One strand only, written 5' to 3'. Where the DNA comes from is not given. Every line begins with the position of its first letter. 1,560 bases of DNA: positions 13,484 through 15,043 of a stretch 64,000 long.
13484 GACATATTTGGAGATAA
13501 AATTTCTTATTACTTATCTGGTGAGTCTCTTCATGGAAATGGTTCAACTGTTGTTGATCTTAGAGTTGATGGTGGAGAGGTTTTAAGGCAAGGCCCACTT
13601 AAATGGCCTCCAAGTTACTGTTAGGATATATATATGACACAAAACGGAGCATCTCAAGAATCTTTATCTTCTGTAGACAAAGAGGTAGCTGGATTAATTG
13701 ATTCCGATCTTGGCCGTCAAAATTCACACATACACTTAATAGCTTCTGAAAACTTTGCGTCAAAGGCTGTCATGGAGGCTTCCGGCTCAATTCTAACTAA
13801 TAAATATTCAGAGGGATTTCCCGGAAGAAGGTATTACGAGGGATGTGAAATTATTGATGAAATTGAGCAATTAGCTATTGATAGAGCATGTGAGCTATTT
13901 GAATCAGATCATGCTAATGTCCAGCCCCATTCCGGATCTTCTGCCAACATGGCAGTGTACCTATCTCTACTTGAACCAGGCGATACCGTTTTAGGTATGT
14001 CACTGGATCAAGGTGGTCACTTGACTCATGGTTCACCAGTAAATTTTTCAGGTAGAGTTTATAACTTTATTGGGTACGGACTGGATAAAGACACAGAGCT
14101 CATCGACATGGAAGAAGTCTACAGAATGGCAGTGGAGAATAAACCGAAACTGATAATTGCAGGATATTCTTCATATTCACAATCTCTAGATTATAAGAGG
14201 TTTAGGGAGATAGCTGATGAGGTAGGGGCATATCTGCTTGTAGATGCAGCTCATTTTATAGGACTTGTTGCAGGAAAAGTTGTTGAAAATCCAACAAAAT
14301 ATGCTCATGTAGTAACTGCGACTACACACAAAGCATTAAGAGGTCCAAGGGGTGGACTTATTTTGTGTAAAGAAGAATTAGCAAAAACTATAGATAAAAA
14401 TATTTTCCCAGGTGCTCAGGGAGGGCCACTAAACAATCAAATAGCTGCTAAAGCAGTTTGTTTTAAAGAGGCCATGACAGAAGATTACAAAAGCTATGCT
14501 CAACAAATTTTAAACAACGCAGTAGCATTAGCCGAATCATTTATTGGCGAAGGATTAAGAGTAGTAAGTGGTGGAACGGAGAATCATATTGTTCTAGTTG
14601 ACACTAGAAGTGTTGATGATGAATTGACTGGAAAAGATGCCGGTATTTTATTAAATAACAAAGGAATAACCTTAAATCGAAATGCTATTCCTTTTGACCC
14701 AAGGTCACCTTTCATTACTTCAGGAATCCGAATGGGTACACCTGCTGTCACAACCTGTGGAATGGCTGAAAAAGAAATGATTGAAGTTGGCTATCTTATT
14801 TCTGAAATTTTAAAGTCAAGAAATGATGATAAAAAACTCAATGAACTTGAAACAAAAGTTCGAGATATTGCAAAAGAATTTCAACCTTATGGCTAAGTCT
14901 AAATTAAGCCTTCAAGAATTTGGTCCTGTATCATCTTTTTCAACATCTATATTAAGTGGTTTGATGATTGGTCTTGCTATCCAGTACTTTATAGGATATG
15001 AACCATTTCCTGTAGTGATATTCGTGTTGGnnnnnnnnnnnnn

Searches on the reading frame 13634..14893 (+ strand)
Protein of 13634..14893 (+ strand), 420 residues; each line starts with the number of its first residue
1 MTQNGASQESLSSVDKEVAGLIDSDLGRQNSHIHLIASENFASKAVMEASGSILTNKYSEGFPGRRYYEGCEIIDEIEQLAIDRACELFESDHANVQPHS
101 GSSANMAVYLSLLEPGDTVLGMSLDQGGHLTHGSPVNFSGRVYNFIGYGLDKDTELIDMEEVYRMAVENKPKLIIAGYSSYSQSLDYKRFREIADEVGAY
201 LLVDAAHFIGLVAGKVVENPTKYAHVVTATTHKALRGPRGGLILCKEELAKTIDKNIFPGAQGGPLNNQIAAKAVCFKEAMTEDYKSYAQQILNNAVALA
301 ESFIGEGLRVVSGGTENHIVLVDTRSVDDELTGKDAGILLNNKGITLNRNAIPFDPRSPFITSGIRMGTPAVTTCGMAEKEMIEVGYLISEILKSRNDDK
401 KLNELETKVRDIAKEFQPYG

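Call 10: search_protein_families(library=pfam, proteins=[window:13634-14893:+], max_evalue=0.001)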
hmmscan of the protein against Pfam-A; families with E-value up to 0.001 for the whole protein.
window:13634-14893:+ (420 aa): 2 families
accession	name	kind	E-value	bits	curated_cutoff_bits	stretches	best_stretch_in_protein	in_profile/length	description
PF00464.25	SHMT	-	1.1e-153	512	27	1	11-388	1-398/399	Serine hydroxymethyltransferase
PF00155.27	Aminotran_1_2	-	2.4e-07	30.7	19.7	1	62-352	32-335/361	Aminotransferase class I and II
